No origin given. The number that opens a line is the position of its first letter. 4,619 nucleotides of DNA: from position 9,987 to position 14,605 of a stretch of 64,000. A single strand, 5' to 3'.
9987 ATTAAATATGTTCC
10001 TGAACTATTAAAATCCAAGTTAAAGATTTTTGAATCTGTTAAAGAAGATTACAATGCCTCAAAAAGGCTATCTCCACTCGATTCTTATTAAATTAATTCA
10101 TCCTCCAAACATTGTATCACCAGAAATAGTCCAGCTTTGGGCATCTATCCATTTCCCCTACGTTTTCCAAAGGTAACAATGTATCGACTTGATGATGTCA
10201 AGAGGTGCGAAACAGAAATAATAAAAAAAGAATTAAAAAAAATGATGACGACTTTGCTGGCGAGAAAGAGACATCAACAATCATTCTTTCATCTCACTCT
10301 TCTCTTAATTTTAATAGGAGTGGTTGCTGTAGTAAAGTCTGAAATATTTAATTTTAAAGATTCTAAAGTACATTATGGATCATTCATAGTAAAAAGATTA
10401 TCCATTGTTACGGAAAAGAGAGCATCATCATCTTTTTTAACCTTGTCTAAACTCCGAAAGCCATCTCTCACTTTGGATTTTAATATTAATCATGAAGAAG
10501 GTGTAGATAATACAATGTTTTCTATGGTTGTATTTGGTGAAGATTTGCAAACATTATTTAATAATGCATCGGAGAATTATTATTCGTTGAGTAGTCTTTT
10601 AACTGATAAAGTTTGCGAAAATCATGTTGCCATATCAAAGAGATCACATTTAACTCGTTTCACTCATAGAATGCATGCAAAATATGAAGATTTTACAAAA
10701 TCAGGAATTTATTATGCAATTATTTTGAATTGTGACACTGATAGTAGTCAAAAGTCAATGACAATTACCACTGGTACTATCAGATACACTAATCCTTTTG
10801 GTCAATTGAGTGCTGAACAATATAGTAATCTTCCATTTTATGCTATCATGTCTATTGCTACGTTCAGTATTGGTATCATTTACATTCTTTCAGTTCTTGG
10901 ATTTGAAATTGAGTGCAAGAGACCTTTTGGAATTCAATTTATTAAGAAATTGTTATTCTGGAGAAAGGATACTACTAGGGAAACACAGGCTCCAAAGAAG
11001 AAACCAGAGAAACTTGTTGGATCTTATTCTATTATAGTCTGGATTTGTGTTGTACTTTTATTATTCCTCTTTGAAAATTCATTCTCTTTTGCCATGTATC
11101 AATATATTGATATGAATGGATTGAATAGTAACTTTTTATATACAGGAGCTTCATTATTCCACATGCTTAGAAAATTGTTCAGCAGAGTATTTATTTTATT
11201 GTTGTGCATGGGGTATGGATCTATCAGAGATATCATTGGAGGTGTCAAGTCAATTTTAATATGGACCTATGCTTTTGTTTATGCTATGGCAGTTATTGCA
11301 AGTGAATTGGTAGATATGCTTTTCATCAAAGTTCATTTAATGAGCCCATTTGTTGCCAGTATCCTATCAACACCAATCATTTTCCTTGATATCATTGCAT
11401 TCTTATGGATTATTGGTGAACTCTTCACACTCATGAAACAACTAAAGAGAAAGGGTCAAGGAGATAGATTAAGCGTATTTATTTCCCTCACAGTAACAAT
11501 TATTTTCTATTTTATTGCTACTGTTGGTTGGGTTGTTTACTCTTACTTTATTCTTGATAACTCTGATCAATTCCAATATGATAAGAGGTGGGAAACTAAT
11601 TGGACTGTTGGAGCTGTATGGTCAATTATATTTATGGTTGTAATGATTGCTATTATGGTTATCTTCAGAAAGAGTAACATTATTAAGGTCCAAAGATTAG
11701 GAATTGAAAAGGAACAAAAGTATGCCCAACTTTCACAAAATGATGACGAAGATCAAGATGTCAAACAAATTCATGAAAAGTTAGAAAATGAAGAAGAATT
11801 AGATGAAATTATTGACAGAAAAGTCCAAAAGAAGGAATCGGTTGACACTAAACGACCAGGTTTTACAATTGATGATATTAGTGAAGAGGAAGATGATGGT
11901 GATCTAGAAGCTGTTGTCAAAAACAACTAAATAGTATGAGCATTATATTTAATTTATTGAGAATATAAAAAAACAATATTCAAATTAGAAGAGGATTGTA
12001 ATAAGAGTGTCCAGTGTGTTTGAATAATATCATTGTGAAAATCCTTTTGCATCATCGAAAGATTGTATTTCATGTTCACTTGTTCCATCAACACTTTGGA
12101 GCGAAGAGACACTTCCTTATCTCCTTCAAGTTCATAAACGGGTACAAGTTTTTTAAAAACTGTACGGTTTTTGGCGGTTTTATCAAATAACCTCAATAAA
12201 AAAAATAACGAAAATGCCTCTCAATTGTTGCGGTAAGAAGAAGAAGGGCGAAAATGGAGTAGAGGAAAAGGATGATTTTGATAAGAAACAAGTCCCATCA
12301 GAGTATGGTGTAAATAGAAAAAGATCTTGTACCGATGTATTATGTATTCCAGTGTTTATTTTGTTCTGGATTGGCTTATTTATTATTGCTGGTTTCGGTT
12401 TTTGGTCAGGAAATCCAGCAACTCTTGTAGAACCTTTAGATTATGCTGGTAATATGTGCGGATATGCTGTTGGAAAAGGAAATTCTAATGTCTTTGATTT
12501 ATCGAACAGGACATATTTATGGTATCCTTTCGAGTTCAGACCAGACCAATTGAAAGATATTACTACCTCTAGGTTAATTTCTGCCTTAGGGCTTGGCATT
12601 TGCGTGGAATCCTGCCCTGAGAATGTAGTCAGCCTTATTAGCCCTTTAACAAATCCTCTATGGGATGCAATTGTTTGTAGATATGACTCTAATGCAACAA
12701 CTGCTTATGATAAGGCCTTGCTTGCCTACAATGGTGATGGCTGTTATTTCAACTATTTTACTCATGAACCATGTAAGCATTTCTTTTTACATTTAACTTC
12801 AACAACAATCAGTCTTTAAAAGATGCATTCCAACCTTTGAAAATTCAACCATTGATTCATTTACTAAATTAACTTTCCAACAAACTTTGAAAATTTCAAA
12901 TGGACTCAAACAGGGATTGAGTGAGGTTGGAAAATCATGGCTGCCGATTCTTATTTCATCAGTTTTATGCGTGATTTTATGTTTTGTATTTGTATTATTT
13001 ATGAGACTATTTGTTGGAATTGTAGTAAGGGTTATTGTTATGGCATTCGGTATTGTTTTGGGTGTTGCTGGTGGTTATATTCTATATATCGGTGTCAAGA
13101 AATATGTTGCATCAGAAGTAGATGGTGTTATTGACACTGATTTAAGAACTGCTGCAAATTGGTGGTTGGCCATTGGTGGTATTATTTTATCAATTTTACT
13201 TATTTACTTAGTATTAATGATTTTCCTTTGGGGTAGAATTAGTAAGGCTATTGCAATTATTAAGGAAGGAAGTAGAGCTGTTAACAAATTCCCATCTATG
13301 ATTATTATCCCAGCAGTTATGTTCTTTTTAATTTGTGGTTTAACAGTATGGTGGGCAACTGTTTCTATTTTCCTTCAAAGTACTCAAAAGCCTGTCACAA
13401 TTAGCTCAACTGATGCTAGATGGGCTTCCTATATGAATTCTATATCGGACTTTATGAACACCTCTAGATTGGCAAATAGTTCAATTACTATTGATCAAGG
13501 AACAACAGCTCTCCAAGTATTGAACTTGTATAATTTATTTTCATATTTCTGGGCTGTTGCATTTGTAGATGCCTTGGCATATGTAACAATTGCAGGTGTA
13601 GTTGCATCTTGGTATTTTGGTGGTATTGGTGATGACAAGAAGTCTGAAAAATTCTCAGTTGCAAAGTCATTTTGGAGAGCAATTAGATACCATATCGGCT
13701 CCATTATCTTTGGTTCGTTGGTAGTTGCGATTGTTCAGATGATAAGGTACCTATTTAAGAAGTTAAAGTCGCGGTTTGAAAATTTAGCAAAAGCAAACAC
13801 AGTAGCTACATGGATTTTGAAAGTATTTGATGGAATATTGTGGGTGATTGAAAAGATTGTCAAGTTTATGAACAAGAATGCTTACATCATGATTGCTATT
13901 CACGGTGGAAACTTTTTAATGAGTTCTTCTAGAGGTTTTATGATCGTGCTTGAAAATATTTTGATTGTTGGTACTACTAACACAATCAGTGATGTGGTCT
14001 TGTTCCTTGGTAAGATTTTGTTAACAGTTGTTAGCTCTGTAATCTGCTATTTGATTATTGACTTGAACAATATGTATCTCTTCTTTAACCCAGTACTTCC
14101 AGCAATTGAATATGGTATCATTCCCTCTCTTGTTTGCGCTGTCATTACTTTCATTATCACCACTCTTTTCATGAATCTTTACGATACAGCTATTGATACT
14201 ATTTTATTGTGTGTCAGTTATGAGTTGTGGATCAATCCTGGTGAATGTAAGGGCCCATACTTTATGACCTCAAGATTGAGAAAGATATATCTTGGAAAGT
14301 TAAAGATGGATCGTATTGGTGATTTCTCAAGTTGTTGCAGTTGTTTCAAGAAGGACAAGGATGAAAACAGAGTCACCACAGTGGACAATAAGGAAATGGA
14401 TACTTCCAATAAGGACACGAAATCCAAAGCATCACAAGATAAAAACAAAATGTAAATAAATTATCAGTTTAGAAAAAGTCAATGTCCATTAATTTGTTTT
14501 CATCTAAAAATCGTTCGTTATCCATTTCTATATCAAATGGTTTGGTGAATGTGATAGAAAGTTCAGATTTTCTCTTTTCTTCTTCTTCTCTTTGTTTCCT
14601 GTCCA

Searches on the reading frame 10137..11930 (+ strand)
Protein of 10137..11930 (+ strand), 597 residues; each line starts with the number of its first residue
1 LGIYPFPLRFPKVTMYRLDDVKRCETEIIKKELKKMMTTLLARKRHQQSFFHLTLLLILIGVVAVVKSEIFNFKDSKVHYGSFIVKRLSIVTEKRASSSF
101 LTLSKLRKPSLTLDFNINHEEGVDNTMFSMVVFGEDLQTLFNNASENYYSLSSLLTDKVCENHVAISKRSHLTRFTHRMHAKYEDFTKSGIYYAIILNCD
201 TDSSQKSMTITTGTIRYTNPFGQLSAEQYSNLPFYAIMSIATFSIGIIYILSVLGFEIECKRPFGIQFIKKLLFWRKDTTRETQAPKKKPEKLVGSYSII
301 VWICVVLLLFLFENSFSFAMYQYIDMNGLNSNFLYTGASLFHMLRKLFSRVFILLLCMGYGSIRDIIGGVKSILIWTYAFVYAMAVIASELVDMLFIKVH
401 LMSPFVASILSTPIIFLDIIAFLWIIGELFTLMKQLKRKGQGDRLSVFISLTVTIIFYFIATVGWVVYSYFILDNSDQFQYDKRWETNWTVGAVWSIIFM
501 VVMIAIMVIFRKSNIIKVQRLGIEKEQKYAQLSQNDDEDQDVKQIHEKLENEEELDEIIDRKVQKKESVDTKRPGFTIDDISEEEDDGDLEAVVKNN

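Call 10: search_protein_families(library=pfam, proteins=[window:10137-11930:+], max_evalue=0.00001)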
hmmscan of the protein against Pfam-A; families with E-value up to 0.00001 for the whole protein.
window:10137-11930:+ (597 aa): 1 family
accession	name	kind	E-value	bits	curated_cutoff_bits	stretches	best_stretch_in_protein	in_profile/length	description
PF06814.19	GOST_TM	-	8.7e-21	75.1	25.2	1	301-513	36-242/246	GOST, seven transmembrane domain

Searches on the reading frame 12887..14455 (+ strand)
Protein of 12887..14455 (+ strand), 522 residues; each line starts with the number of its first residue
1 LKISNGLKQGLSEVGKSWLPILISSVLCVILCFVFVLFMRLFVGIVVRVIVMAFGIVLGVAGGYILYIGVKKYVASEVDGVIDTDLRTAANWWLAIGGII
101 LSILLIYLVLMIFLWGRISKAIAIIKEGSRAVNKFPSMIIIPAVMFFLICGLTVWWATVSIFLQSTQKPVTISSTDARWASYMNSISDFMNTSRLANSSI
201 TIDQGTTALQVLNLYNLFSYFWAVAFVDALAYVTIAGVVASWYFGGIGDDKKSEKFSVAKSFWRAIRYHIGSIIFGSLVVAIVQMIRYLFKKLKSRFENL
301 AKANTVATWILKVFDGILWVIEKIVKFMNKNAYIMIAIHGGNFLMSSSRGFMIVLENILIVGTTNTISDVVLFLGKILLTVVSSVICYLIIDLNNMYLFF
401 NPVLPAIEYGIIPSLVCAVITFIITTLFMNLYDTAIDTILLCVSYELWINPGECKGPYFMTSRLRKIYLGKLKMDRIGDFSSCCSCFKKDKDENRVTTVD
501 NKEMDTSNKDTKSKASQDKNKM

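Call 10: search_protein_families(library=pfam, proteins=[window:12887-14455:+], max_evalue=0.00001)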
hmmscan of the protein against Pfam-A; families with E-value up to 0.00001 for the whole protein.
window:12887-14455:+ (522 aa): 1 family
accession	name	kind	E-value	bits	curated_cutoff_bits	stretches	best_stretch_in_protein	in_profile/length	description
PF04515.18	Choline_transpo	-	1.1e-81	275.1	26.9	1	99-444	2-322/326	Plasma-membrane choline transporter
